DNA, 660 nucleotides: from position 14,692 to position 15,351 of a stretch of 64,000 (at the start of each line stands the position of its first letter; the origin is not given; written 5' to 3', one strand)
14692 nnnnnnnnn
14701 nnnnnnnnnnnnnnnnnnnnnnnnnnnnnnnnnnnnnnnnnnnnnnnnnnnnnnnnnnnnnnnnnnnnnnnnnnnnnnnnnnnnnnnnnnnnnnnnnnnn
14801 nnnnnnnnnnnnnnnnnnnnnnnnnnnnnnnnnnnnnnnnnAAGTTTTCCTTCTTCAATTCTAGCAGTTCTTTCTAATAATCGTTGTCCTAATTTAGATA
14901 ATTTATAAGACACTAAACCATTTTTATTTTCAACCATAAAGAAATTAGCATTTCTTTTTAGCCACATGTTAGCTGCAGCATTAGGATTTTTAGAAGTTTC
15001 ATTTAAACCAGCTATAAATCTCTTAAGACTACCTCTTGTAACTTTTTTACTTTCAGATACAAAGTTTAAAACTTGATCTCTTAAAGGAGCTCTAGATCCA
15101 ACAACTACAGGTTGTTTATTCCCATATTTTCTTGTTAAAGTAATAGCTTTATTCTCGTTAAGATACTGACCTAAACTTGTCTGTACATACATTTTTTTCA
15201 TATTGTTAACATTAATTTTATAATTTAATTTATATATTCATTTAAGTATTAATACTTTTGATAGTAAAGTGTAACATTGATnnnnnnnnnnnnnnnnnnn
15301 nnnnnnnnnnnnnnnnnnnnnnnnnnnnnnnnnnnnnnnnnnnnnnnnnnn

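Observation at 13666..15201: Hyper-acidic tandem-repeat protein next to a Lar-like gene: DNA-mimic or anti-restriction candidate, or a packaged internal protein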

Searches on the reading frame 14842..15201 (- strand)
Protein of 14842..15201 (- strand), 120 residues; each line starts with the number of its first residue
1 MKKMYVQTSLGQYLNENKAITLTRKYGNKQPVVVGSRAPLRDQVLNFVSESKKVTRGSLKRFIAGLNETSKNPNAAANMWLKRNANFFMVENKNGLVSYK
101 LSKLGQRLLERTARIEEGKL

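Call 15: find_related_loci(query=A1, collection=viral_contigs, flank=8000)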
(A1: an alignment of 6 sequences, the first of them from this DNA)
Query A1 (120 aa) in viral_contigs; peptide patterns used: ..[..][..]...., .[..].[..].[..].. (x = any residue, [..] = any of these).
72 stretches matched a pattern; 10 encode a relative of the query (tblastn E <= 1e-3); 10 distinct loci.
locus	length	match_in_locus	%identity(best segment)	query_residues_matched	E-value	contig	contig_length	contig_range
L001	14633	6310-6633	73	2-109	6e-52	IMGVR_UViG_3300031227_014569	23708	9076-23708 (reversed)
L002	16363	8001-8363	61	1-119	6e-47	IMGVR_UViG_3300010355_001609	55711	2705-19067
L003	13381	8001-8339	63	1-113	3e-46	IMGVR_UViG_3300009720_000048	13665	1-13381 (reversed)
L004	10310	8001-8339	63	1-113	3e-46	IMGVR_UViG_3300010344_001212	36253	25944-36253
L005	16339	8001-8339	63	1-113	3e-46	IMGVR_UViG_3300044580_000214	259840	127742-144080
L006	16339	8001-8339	63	1-113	3e-46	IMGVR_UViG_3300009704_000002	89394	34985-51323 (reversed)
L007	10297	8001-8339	63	1-113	3e-46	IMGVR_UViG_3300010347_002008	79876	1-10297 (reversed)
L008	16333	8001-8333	59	1-111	5e-44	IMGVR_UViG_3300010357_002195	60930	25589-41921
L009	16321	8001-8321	61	5-111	2e-42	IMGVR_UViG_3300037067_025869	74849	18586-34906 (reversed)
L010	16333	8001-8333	59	1-111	1e-42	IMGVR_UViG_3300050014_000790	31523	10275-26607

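Call 19: predict_structure(alignment_id=A1)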
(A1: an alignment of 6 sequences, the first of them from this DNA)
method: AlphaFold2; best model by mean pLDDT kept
length: 120 residues; sequences in the alignment: 6
mean_pLDDT: 46.2   pTM: 0.28
mean pLDDT of the five models: 46.2, 41.3, 40.7, 40.7, 39.6
residues with pLDDT >= 90: 0; 70-90: 0; 50-70: 43; < 50: 77
segments of 3 or more residues with pLDDT < 50: 1-26, 28-41, 64-70, 72-79, 81-85, 90-93, 95-99, 115-120
pLDDT, mean of each block of 10 residues (from residue 1): 33 37 39 40 55 57 46 49 49 47 56 47
secondary structure, 60 per line:
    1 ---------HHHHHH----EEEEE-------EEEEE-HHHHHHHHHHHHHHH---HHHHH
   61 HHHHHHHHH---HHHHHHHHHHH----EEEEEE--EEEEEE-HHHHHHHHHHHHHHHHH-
elements in order: H10-15 E20-24 E32-36 H38-52 H56-69 H73-83 E88-93 E96-101 H103-119
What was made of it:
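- Tried and rejected: The first AF2 run with 6 sequences was unusable (pLDDT 46, call 19).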

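Call 22: search_protein_representatives(alignment_id=A1)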
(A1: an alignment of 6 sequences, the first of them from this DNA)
Query: 6 sequences, 123 profile positions. Proteins with E-value up to 0.001 (for the whole library): 277; up to 1e-10: 126; up to 1e-30: 62. The best 150 are listed.
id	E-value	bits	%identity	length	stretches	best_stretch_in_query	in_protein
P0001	1.7e-62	225.1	-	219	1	1-120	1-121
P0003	1.2e-61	222.4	-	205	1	1-123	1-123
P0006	5.2e-60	217.0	-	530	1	2-123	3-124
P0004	3.8e-59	214.2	-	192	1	1-123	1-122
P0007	7.9e-58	210.0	-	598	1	1-119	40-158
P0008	4.4e-56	204.3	-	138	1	1-117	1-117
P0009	8.3e-55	200.2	-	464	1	1-122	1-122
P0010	2.5e-54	198.7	-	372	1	3-117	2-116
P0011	7.0e-54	197.3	-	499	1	2-117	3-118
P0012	1.2e-53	196.4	-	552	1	1-123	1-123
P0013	1.4e-52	193.1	-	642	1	2-116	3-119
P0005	2.4e-51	189.0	-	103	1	1-99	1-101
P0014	2.8e-51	188.8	-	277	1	1-121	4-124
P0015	5.2e-51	188.0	-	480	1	1-112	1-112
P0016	5.0e-50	184.8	-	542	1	1-122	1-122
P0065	2.4e-28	114.8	-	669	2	14-113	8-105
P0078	8.7e-20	87.1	-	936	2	14-118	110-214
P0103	2.2e-13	66.4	-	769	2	20-121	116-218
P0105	5.0e-13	65.3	-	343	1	14-120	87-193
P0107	1.2e-12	64.1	-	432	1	17-121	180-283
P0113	3.3e-12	62.6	-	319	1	12-117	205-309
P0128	1.3e-10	57.5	-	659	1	9-118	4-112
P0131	2.2e-10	56.8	-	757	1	14-119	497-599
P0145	4.8e-10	55.7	-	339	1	18-120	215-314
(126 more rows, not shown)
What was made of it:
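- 14845..15201 (-): N-terminal domain, residues 1-119. Predicted winged helix: H39-51, H56-66, H73-83, beta-hairpin 88-101, H103-119. Preceded by a conserved KRKY-type arm. Net basic. The profile finds 277 clusters at 50% identity (call 22).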

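Call 28: search_solved_structures(query=A2, max_evalue=10, show_alignments=2)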
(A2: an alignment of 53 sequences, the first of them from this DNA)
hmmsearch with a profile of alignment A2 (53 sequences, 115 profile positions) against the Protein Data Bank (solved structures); distinct sequences matched with E-value up to 10: 3.
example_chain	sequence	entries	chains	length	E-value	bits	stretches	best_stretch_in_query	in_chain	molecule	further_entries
2f33_A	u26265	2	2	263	0.47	13.6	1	44-96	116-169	Calbindin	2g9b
3qv0_A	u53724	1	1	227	0.6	13.2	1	50-80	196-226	Mitochondrial acidic protein MAM33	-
6fie_B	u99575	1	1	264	0.66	13.1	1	44-96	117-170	Calbindin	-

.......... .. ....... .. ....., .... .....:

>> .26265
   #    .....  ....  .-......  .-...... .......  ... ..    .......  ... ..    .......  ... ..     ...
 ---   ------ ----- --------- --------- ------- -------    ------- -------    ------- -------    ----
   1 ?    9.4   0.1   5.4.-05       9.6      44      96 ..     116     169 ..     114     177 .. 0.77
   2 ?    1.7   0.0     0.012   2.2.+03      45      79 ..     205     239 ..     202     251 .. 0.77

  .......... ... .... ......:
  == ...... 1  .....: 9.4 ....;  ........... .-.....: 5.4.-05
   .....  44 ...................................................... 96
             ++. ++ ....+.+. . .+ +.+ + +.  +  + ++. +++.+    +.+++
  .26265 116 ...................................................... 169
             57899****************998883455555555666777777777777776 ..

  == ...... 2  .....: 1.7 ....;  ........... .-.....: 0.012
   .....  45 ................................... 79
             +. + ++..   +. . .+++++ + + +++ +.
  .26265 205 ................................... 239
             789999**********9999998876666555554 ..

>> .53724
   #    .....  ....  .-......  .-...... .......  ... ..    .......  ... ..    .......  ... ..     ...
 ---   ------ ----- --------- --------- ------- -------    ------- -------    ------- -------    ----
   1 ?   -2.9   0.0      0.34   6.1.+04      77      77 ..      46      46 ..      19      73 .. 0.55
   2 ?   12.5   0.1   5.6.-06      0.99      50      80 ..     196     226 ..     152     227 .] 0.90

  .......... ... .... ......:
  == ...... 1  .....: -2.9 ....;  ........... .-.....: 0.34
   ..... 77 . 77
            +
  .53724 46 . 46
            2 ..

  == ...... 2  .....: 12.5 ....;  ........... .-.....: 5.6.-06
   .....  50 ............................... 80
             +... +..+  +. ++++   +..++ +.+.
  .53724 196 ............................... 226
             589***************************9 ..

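Call 29: search_protein_families(library=pfam, proteins=[P0131, P0078, P0103, P0065, P0128, P0107, P0105, P0113, P0145, P0013], max_evalue=0.01)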
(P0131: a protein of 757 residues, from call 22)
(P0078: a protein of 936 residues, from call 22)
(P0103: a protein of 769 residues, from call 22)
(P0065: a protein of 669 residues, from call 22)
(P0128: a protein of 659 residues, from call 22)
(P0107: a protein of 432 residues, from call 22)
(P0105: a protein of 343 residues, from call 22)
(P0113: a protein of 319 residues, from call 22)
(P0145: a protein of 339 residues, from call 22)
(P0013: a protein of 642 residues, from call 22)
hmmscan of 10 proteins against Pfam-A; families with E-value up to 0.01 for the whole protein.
P0131 (757 aa): 0 families

P0078 (936 aa): 5 families
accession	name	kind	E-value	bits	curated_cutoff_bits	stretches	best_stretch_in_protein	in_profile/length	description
PF18905.5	DUF5661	-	1.1e-15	58.1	27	2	343-395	2-59/65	Protein of unknown function (DUF5661)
PF04760.21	IF2_N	-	0.00029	21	25.3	1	338-383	2-49/53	Translation initiation factor IF-2, N-terminal region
PF01476.26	LysM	-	0.00087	19.6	20.9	0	336-358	5-25/43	LysM domain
PF24219.2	DUF7438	-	0.0019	19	25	0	448-493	1-55/57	Family of unknown function (DUF7438)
PF20306.3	Sp-DndD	-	0.0048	17.5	27.2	0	341-354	5-18/51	Small protein found in certain Dnd DNA modification systems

P0103 (769 aa): 1 family
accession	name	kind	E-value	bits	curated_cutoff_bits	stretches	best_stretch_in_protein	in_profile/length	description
PF18905.5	DUF5661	-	3.5e-13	50.1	27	1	460-512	3-60/65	Protein of unknown function (DUF5661)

P0065 (669 aa): 1 family
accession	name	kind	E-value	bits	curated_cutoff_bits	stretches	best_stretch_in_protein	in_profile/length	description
PF18905.5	DUF5661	-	9.1e-09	36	27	1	235-298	2-58/65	Protein of unknown function (DUF5661)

P0128 (659 aa): 1 family
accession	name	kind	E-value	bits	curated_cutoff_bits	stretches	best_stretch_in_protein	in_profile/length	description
PF18905.5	DUF5661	-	0.00091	20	27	1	130-190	4-57/65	Protein of unknown function (DUF5661)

P0107 (432 aa): 0 families

P0105 (343 aa): 0 families

P0113 (319 aa): 1 family
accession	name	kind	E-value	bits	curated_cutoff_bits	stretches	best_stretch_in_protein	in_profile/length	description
PF11450.13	DUF3008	-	1.8e-05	25.3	24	1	4-56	2-56/57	Protein of unknwon function (DUF3008)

P0145 (339 aa): 1 family
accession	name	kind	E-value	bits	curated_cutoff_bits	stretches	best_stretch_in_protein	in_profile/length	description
PF04368.18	DUF507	-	0.0027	18.1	24.7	0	217-278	14-76/182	Protein of unknown function (DUF507)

P0013 (642 aa): 0 families

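Call 30: search_protein_families(library=pfam, alignment_id=A2, max_evalue=1)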
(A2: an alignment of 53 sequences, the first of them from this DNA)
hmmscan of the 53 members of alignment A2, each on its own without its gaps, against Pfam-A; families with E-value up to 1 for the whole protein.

A. member 1, seq(120 aa): 0 families

B. families by the number of members that match (of 53 scanned): 61 families (the first 25 are shown)
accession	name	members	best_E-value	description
PF11838.14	ERAP1_C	4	0.00089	ERAP1-like C-terminal domain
PF07381.18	EarA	4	0.018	EarA-like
PF22278.2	DUF6958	3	0.0051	Family of unknown function (DUF6958)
PF16902.11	FokI_D3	3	0.021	FokI, D3 domain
PF22813.1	TcaA_2nd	3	0.032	TcaA protein second domain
PF11313.14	DUF3116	2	0.023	Protein of unknown function (DUF3116)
PF00036.39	EF-hand_1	2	0.026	EF hand domain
PF21861.2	RepB_C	2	0.047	Replication protein RepB, C-terminal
PF13405.12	EF-hand_6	2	0.061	EF-hand domain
PF24101.1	eWH_GTF3C1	1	0.00022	GTF3C1, extended winged-helix domain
PF01498.24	HTH_Tnp_Tc3_2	1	0.0024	Transposase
PF21851.2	DUF6910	1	0.0049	Family of unknown function (DUF6910)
PF22000.2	DUF6929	1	0.0059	Family of unknown function (DUF6929)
PF14338.12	Mrr_N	1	0.0094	Mrr N-terminal domain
PF01776.22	Ribosomal_L22e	1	0.013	Ribosomal L22e protein family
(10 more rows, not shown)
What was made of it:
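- On RNA polymerase delta subunit (HARE-HTH + acidic CTR): One member hit Mrr_N at 0.0094 (call 30).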

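Call 32: predict_structure(alignment_id=A2)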
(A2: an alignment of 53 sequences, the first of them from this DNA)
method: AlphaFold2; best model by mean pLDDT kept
length: 120 residues; sequences in the alignment: 53
mean_pLDDT: 80.9   pTM: 0.66
mean pLDDT of the five models: 80.9, 80.1, 79.4, 78.6, 76.3
residues with pLDDT >= 90: 66; 70-90: 16; 50-70: 29; < 50: 9
segments of 3 or more residues with pLDDT < 50: 17-19
pLDDT, mean of each block of 10 residues (from residue 1): 50 50 61 64 95 95 91 92 96 96 96 84
secondary structure, 60 per line:
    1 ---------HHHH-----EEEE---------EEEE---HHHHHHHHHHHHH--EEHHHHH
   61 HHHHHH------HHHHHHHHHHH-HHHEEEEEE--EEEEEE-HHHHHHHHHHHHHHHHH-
elements in order: H10-13 E19-22 E32-35 H39-51 H56-66 H73-83 E88-93 E96-101 H103-119
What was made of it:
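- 14845..15201 (-): AlphaFold2 with a 53-sequence alignment: mean pLDDT 80.9, above 90 for residues 40-110 (call 32).
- On Winged-helix (wHTH) fold superfamily: The AF2 model (pLDDT 80.9) has H39-51, H56-66, H73-83, E88-93 and E96-101 (call 32).
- Tried and rejected: It was repeated with 53 sequences (call 32).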

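Call 37: fold_search(model_id=the predicted structure, library=pdb)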
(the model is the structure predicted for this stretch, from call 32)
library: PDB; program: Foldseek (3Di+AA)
matches with E <= 10: 1019; with E <= 0.001: 0
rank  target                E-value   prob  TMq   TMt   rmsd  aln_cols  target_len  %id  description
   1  5k5q_C                1.8e-03  1.00  0.43  0.54   6.7        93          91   17  Structure of AspA-DNA complex: novel centromere bindng protein-centromere complex (released 2016-06-01)
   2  4rs8_B                2.5e-03  1.00  0.43  0.58   4.2        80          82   16  Apo structure of novel pNOB8 plasmid centromere binding protein (released 2015-09-16)
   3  4esf                  2.7e-03  1.00  0.42  0.49   4.7        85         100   19  Crystal structure of PadR-like transcriptional regulator (BCE3449) from Bacillus cereus strain ATCC 10987 (released 2012-12-05)
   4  3lfk_B                2.9e-03  0.99  0.38  0.40   9.4       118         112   19  A reported archaeal mechanosensitive channel is a structural homolog of MarR-like transcriptional regulators (released 2010-04-14)
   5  6pco_A                3.5e-03  1.00  0.46  0.41   4.0        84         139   13  Mechanism for regulation of DNA binding of Bordetella bronchiseptica BpsR by 6-hydroxynicotinic acid (released 2019-11-06)
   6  4rs8_A                3.5e-03  1.00  0.43  0.57   4.1        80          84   16  Apo structure of novel pNOB8 plasmid centromere binding protein (released 2015-09-16)
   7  5k5q_A                3.5e-03  1.00  0.42  0.54   4.0        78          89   18  Structure of AspA-DNA complex: novel centromere bindng protein-centromere complex (released 2016-06-01)
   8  5k5q_B                4.3e-03  1.00  0.42  0.53   8.9       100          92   17  Structure of AspA-DNA complex: novel centromere bindng protein-centromere complex (released 2016-06-01)
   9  5k5o_C                4.3e-03  1.00  0.41  0.52   9.3        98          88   18  Structure of AspA-26mer DNA complex (released 2016-06-15)
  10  6fi9_A                4.3e-03  0.99  0.42  0.37   8.3       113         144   14  Crystal Structure of a zinc-responsive MarR family member, Lactococcus lactis ZitR (released 2019-02-20)
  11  3lfk_A                5.3e-03  0.97  0.37  0.36   9.9       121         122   13  A reported archaeal mechanosensitive channel is a structural homolog of MarR-like transcriptional regulators (released 2010-04-14)
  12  2rdp                  6.4e-03  1.00  0.51  0.45   3.4        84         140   15  The structure of a MarR family protein from Bacillus stearothermophilus (released 2007-11-13)
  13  4ooi_C                7.8e-03  1.00  0.41  0.49   3.8        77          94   21  Reduced HlyU from Vibrio cholerae N16961 (released 2014-12-31)
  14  4hw0_C                7.8e-03  0.99  0.39  0.47   4.6        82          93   15  Crystal structure of Sso10a-2, a DNA-binding protein from Sulfolobus solfataricus (released 2013-10-30)
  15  3lfk_C                7.8e-03  0.92  0.35  0.37   9.5       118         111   14  A reported archaeal mechanosensitive channel is a structural homolog of MarR-like transcriptional regulators (released 2010-04-14)
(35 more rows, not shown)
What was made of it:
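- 14845..15201 (-): Foldseek top hits are AspA, PadR and MarR (call 37).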

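Call 45: find_homologous_proteins(query=A2, max_evalue=0.00001)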
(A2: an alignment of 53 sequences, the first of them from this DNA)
Query A2 (53 sequences) (120 aa, profile of the alignment): 10 proteins with E <= 0.00001 among 546 candidates.
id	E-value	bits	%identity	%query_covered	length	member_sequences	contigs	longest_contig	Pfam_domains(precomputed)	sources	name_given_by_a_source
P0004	9.5e-31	124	62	88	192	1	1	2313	-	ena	-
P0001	5.1e-30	122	69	98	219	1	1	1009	-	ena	-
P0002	2.0e-29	120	72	90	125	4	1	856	-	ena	-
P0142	2.3e-28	116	29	83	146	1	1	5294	-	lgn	-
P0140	6.0e-28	115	28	88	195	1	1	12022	-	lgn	-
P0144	9.5e-27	111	30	83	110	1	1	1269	-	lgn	-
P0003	4.1e-26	109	64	91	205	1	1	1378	-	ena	-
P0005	3.4e-23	100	62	78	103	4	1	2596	-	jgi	jgi:hypothetical protein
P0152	1.7e-15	75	30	91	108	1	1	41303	-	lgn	-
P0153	4.5e-14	70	28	86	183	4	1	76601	-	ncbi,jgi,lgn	jgi:hypothetical protein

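Call 46: find_encoding_contigs(protein=P0153, flank=6000, max_places=3)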
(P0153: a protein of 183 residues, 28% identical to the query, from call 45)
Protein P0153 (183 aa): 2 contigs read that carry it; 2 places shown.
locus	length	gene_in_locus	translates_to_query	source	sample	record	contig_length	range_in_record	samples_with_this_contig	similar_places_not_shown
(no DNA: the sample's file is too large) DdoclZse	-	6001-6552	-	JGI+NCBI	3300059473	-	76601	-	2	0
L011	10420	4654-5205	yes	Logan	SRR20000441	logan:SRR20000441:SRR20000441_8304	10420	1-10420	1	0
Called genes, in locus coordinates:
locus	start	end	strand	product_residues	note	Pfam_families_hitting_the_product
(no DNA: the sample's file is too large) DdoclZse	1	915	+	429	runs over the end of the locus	-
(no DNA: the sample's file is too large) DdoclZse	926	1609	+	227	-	-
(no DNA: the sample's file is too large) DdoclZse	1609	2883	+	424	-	-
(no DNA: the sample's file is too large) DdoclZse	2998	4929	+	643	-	PF01467:CTP_transf_like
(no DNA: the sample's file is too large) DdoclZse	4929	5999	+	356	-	-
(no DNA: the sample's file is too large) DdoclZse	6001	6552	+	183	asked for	-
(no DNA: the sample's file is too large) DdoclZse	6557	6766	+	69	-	-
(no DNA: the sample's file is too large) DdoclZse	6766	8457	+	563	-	-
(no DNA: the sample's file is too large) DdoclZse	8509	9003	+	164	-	-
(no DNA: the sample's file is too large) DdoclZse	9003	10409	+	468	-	PF03104:DNA_pol_B_exo1, PF00136:DNA_pol_B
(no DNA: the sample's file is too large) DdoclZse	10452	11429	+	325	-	PF00268:Ribonuc_red_sm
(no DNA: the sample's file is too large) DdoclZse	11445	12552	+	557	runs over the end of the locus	PF00317:Ribonuc_red_lgN (weak), PF02867:Ribonuc_red_lgC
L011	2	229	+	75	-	?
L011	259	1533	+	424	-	-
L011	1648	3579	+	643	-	PF01467:CTP_transf_like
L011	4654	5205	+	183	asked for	-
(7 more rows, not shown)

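Call 52: find_related_loci(query=A1, collection=genome_contigs, flank=6000)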
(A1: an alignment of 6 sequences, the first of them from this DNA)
Query A1 (120 aa) in genome_contigs; peptide patterns used: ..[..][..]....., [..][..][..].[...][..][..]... (x = any residue, [..] = any of these).
28 stretches matched a pattern, but none encodes a relative of the query by tblastn (E <= 1e-3).
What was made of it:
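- Tried and rejected: The scan of 185,579 species genomes found no relative (call 52).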

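Call 64: search_protein_families(library=ncbifam, proteins=[P0153], max_evalue=0.01)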
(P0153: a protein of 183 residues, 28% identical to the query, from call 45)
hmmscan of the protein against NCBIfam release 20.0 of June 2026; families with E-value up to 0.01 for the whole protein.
P0153 (183 aa): 0 families

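Call 77: fold_search(model_id=the predicted structure, library=viral)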
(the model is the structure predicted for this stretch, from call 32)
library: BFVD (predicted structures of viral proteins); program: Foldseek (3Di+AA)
matches with E <= 10: 1114; with E <= 0.001: 1
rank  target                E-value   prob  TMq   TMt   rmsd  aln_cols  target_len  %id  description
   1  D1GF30                6.0e-04  1.00  0.44  0.55   4.7        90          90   17  Uncharacterized protein [Sulfolobus spindle-shaped virus 6]
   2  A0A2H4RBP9            1.6e-03  1.00  0.42  0.47   6.7       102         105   12  Uncharacterized protein [Sulfolobus ellipsoid virus 1]
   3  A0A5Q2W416            2.4e-03  1.00  0.44  0.10  11.2        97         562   15  (no name in the UniProt tables at hand)
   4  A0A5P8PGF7            3.8e-03  1.00  0.51  0.47   3.2        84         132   13  (no name in the UniProt tables at hand)
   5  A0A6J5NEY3            3.8e-03  0.85  0.30  0.32  12.4       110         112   22  Uncharacterized protein [uncultured Caudovirales phage]
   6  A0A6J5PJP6            4.0e-03  0.99  0.41  0.43  14.3       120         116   12  Uncharacterized protein [uncultured Caudovirales phage]
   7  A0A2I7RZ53            4.0e-03  0.99  0.36  0.44   5.2        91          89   16  (no name in the UniProt tables at hand)
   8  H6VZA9                4.3e-03  1.00  0.50  0.33  16.1       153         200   15  (no name in the UniProt tables at hand)
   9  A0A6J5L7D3            4.6e-03  0.98  0.31  0.50   8.6        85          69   16  Uncharacterized protein [uncultured Caudovirales phage]
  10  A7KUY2                4.6e-03  0.98  0.40  0.35   8.7       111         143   14  (no name in the UniProt tables at hand)
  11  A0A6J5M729            5.3e-03  1.00  0.45  0.47   3.4        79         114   16  Uncharacterized protein [uncultured Caudovirales phage]
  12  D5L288                5.3e-03  1.00  0.50  0.51  11.5       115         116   14  Uncharacterized protein [uncultured virus]
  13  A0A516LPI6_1          5.3e-03  0.99  0.41  0.06   7.0        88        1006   23  (no name in the UniProt tables at hand)
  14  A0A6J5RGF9            5.3e-03  0.98  0.41  0.39  10.4       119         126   13  Uncharacterized protein [uncultured Caudovirales phage]
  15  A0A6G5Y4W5            6.0e-03  0.98  0.36  0.48   8.2        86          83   17  (no name in the UniProt tables at hand)
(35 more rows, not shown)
